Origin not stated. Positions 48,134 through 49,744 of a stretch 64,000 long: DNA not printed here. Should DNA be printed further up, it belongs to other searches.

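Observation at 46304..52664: ROK-regulated amino-sugar locus combining NtdA-like aminotransferase, NtdC-like oxidoreductase, SGNH-like protein and NagA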

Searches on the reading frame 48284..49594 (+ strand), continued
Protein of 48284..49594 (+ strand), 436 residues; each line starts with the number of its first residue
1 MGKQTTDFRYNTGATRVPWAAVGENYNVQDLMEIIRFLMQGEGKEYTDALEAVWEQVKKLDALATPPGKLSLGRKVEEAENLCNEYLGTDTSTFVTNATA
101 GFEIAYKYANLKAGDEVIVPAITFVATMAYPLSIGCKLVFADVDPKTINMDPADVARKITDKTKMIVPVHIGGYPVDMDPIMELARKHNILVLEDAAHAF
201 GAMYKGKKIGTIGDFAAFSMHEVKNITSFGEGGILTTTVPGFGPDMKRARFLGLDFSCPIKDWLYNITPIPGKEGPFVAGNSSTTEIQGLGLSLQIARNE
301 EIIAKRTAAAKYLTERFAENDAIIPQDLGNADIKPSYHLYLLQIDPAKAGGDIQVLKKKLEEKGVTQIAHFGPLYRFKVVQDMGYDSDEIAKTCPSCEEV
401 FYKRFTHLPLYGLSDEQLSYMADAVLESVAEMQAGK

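Call 19: search_protein_families(library=ncbifam, proteins=[L007:4275-5075:+, L049:7027-7959:+, L066:3860-4564:+, L022:3950-4888:-, L066:5595-6434:+, L066:4564-5520:+], max_evalue=0.001)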
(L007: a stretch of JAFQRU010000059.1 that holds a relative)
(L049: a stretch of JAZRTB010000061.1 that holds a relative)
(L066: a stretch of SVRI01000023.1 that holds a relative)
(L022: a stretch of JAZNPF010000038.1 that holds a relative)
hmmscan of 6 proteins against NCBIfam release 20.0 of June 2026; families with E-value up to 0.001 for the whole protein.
L007:4275-5075:+ (266 aa): 3 families
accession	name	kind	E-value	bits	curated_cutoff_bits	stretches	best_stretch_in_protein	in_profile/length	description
TIGR04448.1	creatininase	equivalog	4.9e-33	114.8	235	1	8-257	2-243/246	creatininase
TIGR03964.1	mycofact_creat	equivalog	3e-22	79.3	172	1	15-261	8-222/228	mycofactocin biosynthesis peptidyl-dipeptidase MftE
NF041098.2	diketo_inos_hlase_IolN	equivalog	4e-13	49.1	245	1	3-260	7-266/307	3-dehydro-scyllo-inosose hydrolase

L049:7027-7959:+ (310 aa): 0 families

L066:3860-4564:+ (234 aa): 4 families
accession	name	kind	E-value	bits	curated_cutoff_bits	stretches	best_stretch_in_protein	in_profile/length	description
TIGR04001.1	thiol_BshB1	equivalog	3.9e-37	128.1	182.5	1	2-220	3-220/226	bacillithiol biosynthesis deacetylase BshB1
TIGR04000.1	thiol_BshB2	equivalog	6.8e-16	58.6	195.25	1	3-191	3-192/217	bacillithiol biosynthesis deacetylase BshB2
TIGR03446.1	mycothiol_Mca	equivalog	1.7e-09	37.7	277.15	1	3-68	3-75/283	mycothiol conjugate amidase Mca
TIGR03445.1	mycothiol_MshB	equivalog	6.4e-07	29.5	224.35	0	6-60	3-55/284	N-acetyl-1-D-myo-inositol-2-amino-2-deoxy-alpha-D-glucopyranoside deacetylase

L022:3950-4888:- (312 aa): 4 families
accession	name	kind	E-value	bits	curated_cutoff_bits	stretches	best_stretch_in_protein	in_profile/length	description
TIGR00502.1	nagB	equivalog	6.7e-12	45.3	236.9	1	53-254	11-199/259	glucosamine-6-phosphate deaminase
NF002557.0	PRK02122.1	subfamily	1.2e-07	30.2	384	1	50-201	36-186/653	glucosamine-6-phosphate deaminase-like protein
NF001685.0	PRK00443.1-5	equivalog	2.5e-07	30.3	513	1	80-254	39-199/266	glucosamine-6-phosphate deaminase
NF001684.0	PRK00443.1-4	subfamily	2.7e-07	30.4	326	1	52-251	10-190/260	glucosamine-6-phosphate deaminase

L066:5595-6434:+ (279 aa): 20 families
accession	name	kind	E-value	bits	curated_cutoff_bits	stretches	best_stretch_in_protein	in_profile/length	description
NF005284.0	PRK06801.1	equivalog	5.1e-88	295.1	406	1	2-279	3-286/286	ketose 1,6-bisphosphate aldolase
NF009497.0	PRK12857.1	equivalog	5.1e-87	291.7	423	1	1-279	2-284/284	class II fructose-1,6-bisphosphate aldolase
TIGR01859.1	fruc_bis_ald_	equivalog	4e-86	289.2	343.05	1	2-279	1-282/282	class II fructose-1,6-bisphosphate aldolase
NF005288.0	PRK06806.1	equivalog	8.9e-83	277.8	396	1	2-278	3-280/281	class II fructose-bisphosphate aldolase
TIGR00167.1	cbbA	subfamily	3.7e-79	266.1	215.6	1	1-279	2-290/290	ketose-bisphosphate aldolase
NF006042.0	PRK08185.1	subfamily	3.6e-76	256.2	405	1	1-279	1-284/287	hypothetical protein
NF006626.0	PRK09195.1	subfamily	1.1e-75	254.5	384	1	1-279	2-284/284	tagatose-bisphosphate aldolase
NF009374.0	PRK12737.1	subfamily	3.3e-75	252.7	383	1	2-278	3-283/284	tagatose-bisphosphate aldolase subunit GatY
TIGR01858.1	tag_bisphos_ald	equivalog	5.6e-68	229.1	443.55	1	4-279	3-282/282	tagatose bisphosphate family class II aldolase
NF005943.0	PRK07998.1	equivalog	1.8e-65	221.3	364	1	2-273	3-275/283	class II aldolase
NF006376.0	PRK08610.1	equivalog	5.9e-64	216.5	527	1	2-279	3-285/286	class II fructose-bisphosphate aldolase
NF005823.0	PRK07709.1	equivalog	1.4e-60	205.5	545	1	2-279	3-285/285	class II fructose-bisphosphate aldolase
NF004493.0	PRK05835.1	equivalog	1.4e-58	198.5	558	2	1-214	1-218/307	class II fructose-bisphosphate aldolase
NF009375.0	PRK12738.1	equivalog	1.8e-52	178.3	542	1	6-277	7-282/286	tagatose-bisphosphate aldolase subunit KbaY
NF005590.0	PRK07315.1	equivalog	3.6e-47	161.1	443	1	2-279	3-293/293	class II fructose-bisphosphate aldolase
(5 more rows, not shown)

L066:4564-5520:+ (318 aa): 24 families
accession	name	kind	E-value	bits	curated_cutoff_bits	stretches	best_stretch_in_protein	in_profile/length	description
TIGR04382.1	myo_inos_iolC_N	equivalog_domain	1e-34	120.3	300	1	27-309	22-308/309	5-dehydro-2-deoxygluconokinase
TIGR02152.1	D_ribokin_bact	equivalog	1.5e-33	116.5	299.65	1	5-305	2-295/298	ribokinase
NF053626.1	RibKinHalex1628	equivalog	3.8e-29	102.1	330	1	1-311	1-292/293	ATP-dependent ribose-1-phosphate kinase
NF006957.1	PRK09434.1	equivalog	8e-29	101.1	450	1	38-299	26-295/302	fructokinase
NF049991.1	TagKinase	equivalog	2.1e-28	99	420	1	6-312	12-317/321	tagatose kinase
NF040938.1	KDG_KDGal_kin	equivalog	6.4e-23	81.3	400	1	25-312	16-305/305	bifunctional 2-dehydro-3-deoxygluconokinase/2-dehydro-3-deoxygalactonokinase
NF007321.0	PRK09813.1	equivalog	4.1e-22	78.9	247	1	36-284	21-248/261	fructoselysine 6-kinase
NF008353.0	PRK11142.1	equivalog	2.6e-21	76.4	341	1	2-312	3-305/307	ribokinase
TIGR03828.1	pfkB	equivalog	3.2e-19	69.1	292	1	24-301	20-292/305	1-phosphofructokinase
TIGR03168.1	1-PFK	subfamily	5.3e-19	68.3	216.4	1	25-301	21-292/305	hexose kinase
NF047869.1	myo_kin_aldol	exception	5.4e-18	64.7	600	1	3-300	8-321/586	bifunctional 5-dehydro-2-deoxygluconokinase/5-dehydro-2-deoxyphosphogluconate aldolase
NF041332.1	KDG_KDGal_kin_Halo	equivalog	1.2e-15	57.7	440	1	21-296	15-297/320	bifunctional 2-dehydro-3-deoxygluconokinase/2-dehydro-3-deoxygalactonokinase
NF052444.1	DhDoxglucKinKdgK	equivalog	2.6e-14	53.3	400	1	32-296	18-295/303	2-dehydro-3-deoxygluconokinase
TIGR02198.1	rfaE_dom_I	equivalog_domain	1.1e-13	51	345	2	191-298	195-304/315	D-glycero-beta-D-manno-heptose-7-phosphate kinase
NF041320.1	pfkB_Halo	equivalog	8.4e-13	48.4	400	1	19-295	17-281/302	1-phosphofructokinase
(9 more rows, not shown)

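Call 38: search_protein_families(library=pfam, proteins=[L027:9461-10801:+, L048:3068-4423:+, L050:3395-4753:+, L038:9400-10665:+, L051:12195-13427:+, L057:10154-11143:+, L057:11140-12444:+, L006:8301-9353:+, L036:2792-4780:+, L014:6376-10254:+], max_evalue=0.001)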
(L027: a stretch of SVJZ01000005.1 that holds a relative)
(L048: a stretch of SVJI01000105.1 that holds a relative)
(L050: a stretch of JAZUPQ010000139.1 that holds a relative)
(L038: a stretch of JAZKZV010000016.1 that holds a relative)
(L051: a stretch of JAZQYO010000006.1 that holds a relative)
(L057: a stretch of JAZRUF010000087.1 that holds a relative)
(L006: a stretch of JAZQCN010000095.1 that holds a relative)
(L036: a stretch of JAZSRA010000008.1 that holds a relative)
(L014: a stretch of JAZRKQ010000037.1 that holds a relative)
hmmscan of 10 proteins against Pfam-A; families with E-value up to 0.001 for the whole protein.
L027:9461-10801:+ (446 aa): 0 families

L048:3068-4423:+ (451 aa): 1 family
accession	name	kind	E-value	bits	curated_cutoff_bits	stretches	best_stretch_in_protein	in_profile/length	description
PF00860.26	Xan_ur_permease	-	1e-43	150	27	1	19-408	2-387/389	Permease family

L050:3395-4753:+ (452 aa): 1 family
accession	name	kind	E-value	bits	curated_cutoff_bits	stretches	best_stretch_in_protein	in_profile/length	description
PF07690.21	MFS_1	-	9.4e-29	100.8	33.4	1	39-395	13-347/347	Major Facilitator Superfamily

L038:9400-10665:+ (421 aa): 1 family
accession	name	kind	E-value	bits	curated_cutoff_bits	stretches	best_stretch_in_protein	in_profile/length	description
PF00180.25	Iso_dh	-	6.5e-55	187.2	27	1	27-408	4-343/348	Isocitrate/isopropylmalate dehydrogenase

L051:12195-13427:+ (410 aa): 1 family
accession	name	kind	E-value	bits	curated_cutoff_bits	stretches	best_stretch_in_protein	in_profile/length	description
PF00149.33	Metallophos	-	7.8e-08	33.4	21.5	1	95-343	3-189/191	Calcineurin-like phosphoesterase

L057:10154-11143:+ (329 aa): 2 families
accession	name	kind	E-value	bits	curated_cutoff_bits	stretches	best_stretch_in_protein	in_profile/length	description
PF02729.26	OTCace_N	-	1e-31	110.5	29.9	1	12-153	1-148/148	Aspartate/ornithine carbamoyltransferase, carbamoyl-P binding domain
PF00185.30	OTCace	-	1.2e-21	77.8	29.4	1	160-304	2-156/157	Aspartate/ornithine carbamoyltransferase, Asp/Orn binding domain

L057:11140-12444:+ (434 aa): 3 families
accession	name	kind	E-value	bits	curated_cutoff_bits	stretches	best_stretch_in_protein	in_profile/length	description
PF01979.26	Amidohydro_1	-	1.7e-26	93.7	25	1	56-425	1-344/345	Amidohydrolase family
PF07969.17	Amidohydro_3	-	2.3e-16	60.8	29.7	2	346-424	403-469/472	Amidohydrolase family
PF12890.13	DHOase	-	4e-13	50.1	21.2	1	54-242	1-141/142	Dihydro-orotase-like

L006:8301-9353:+ (350 aa): 0 families

L036:2792-4780:+ (662 aa): 3 families
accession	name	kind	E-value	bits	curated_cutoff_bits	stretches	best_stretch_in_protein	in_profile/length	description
PF02806.24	Alpha-amylase_C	-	1.8e-17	63.9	21.2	1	572-657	6-92/95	Alpha amylase, C-terminal all-beta domain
PF00128.31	Alpha-amylase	-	1.5e-16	61.1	22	1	191-263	25-96/446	Alpha amylase, catalytic domain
PF02922.24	CBM_48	-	3.4e-10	40.5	22.4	1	50-101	2-56/83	Carbohydrate-binding module 48 (Isoamylase N-terminal domain)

L014:6376-10254:+ (1292 aa): 2 families
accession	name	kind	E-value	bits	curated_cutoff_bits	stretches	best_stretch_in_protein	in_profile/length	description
PF00395.25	SLH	-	1.3e-27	95.9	20.8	3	1237-1281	1-44/44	S-layer homology domain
PF09479.16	Flg_new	-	2.2e-19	69.8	27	1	1028-1090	2-65/65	Listeria-Bacteroides repeat domain (List_Bact_rpt)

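Call 41: search_solved_structures(query=L049:7027-7959:+, max_evalue=1)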
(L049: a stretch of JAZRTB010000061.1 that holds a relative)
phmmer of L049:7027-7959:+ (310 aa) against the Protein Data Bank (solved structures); distinct sequences matched with E-value up to 1: 0.

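Call 42: search_protein_families(library=ncbifam, proteins=[L005:6088-7359:+, L013:6429-7796:+, L050:3395-4753:+, L044:7001-7843:-, L059:3618-4502:-, L006:8301-9353:+, L027:9461-10801:+, L005:11245-11913:+], max_evalue=0.00001)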
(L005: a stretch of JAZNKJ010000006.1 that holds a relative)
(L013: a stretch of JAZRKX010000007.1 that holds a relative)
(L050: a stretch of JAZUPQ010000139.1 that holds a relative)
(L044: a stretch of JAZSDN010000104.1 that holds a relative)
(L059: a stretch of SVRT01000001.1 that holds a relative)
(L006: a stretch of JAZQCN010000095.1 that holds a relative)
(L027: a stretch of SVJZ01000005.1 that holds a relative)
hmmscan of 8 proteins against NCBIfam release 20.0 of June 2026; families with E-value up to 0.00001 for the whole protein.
L005:6088-7359:+ (423 aa): 6 families
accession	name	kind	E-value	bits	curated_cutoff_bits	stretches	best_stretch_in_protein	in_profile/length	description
TIGR00881.1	2A0104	subfamily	5.6e-32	111.2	407.75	1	24-391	1-379/379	phosphoglycerate transporter protein PgtP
NF008433.0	PRK11273.1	equivalog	1.5e-15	57.3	748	1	13-406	24-432/452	glycerol-3-phosphate transporter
TIGR00893.1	2A0114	subfamily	6e-15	55.1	395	1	28-407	4-397/399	D-galactonate transporter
NF008661.1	PRK11663.1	subfamily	7.4e-15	54.9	564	1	14-410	26-429/439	MFS transporter family glucose-6-phosphate receptor UhpC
TIGR00895.1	2A0115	subfamily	1.1e-10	41.1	418.55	1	9-381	8-397/398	aromatic acid/H+ symport family MFS transporter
NF047787.1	PhglyTportPgtP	equivalog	4.7e-08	32.2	750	1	17-411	28-439/451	phosphoglycerate transporter PgtP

L013:6429-7796:+ (455 aa): 1 family
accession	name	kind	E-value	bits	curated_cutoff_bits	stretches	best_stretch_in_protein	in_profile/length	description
TIGR00835.1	agcS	subfamily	6.9e-142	473.2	272.65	1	18-448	1-424/424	amino acid carrier protein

L050:3395-4753:+ (452 aa): 0 families

L044:7001-7843:- (280 aa): 25 families
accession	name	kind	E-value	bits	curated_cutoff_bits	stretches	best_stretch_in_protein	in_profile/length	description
NF047788.1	TransRegPocR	equivalog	6.9e-35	120.8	500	2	9-167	6-163/296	transcriptional regulator PocR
TIGR04094.1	adjacent_YSIRK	equivalog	1e-22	80.7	200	1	174-274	284-383/383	YSIRK-targeted surface antigen transcriptional regulator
NF007860.0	PRK10572.1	equivalog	2.2e-20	72.7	208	1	137-276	139-284/292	arabinose operon transcriptional regulator AraC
NF047455.1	TF_Staph_AryK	equivalog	2.7e-18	65.6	850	1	100-277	84-259/759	transcriptional regulator AryK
NF007584.0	PRK10219.1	equivalog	5.8e-17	62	174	1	174-275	4-105/107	superoxide response transcriptional regulator SoxS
NF007243.0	PRK09685.1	equivalog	1.3e-15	57.6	199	1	167-276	190-301/303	transcriptional regulator FeaR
NF006902.0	PRK09393.1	equivalog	5.8e-15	55.3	425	1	174-279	219-324/327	transcriptional regulator FtrA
NF049932.1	TranspRegBtr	equivalog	1.6e-14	53.3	900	1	157-275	146-264/531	bacillibactin transport transcriptional regulator Btr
NF012144.2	ramA_TF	equivalog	8.9e-14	51.8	180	1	176-275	6-105/108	RamA family antibiotic efflux transcriptional regulator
NF052371.1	TransRegGbdRPseu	equivalog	2.3e-13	49.9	480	1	146-275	202-325/365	choline metabolism transcriptional regulator GbdR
NF007693.0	PRK10371.1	equivalog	3e-13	49.6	253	1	177-277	200-300/309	transcriptional regulator MelR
NF010027.0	PRK13502.1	equivalog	7.6e-12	45.3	384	1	180-279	181-280/282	HTH-type transcriptional activator RhaR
NF010025.2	PRK13500.1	equivalog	1.2e-11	44.7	525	1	179-276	180-277/282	HTH-type transcriptional activator RhaR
NF033869.1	viru_reg_Rsp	equivalog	3.6e-11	42.2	400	1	143-278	113-250/701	AraC family transcriptional regulator Rsp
NF040475.1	chlor_reg_RclR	equivalog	1.1e-09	38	400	1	158-275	164-277/284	reactive chlorine-specific transcriptional regulator RclR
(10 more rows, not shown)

L059:3618-4502:- (294 aa): 14 families
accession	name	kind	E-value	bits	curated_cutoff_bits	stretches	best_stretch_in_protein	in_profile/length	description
TIGR04094.1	adjacent_YSIRK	equivalog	2e-22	79.7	200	1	184-288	279-383/383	YSIRK-targeted surface antigen transcriptional regulator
NF007860.0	PRK10572.1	equivalog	2e-14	53.1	208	1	183-291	176-285/292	arabinose operon transcriptional regulator AraC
NF010028.0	PRK13503.1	equivalog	7.4e-14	51.8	288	1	189-290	170-272/278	HTH-type transcriptional activator RhaS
NF047788.1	TransRegPocR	equivalog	4.7e-12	45.8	500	1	180-291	179-291/296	transcriptional regulator PocR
NF033869.1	viru_reg_Rsp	equivalog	4.1e-11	42.1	400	1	190-291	147-249/701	AraC family transcriptional regulator Rsp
NF010026.0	PRK13501.1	equivalog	3.4e-10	39.6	363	1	151-291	144-278/290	HTH-type transcriptional activator RhaR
NF006902.0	PRK09393.1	equivalog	1.3e-09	37.7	425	1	189-291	219-322/327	transcriptional regulator FtrA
NF052371.1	TransRegGbdRPseu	equivalog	1.5e-09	37.4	480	1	195-290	230-326/365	choline metabolism transcriptional regulator GbdR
NF049932.1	TranspRegBtr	equivalog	1.5e-09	36.9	900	1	189-290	163-265/531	bacillibactin transport transcriptional regulator Btr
NF047455.1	TF_Staph_AryK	equivalog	2.9e-09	35.7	850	1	179-291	146-259/759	transcriptional regulator AryK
NF040475.1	chlor_reg_RclR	equivalog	4.3e-09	36.1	400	1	186-292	174-280/284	reactive chlorine-specific transcriptional regulator RclR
NF012144.2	ramA_TF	equivalog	1.2e-06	28.9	180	1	190-290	5-106/108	RamA family antibiotic efflux transcriptional regulator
NF049968.1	QhpR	equivalog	1.9e-06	27.3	250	1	249-287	245-283/284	AraC-like transcriptional regulator QhpR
TIGR02297.1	HpaA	equivalog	3.9e-06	26.3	274.65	1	202-289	198-286/287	4-hydroxyphenylacetate catabolism regulatory protein HpaA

L006:8301-9353:+ (350 aa): 2 families
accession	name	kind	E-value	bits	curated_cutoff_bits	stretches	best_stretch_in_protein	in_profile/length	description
NF001484.0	PRK00331.1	subfamily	2e-12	46.3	381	1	1-226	1-200/601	isomerizing glutamine--fructose-6-phosphate transaminase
TIGR01135.1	glmS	equivalog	7.9e-09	34.5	418.05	1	2-224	1-197/607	glutamine--fructose-6-phosphate transaminase (isomerizing)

L027:9461-10801:+ (446 aa): 0 families

L005:11245-11913:+ (222 aa): 0 families
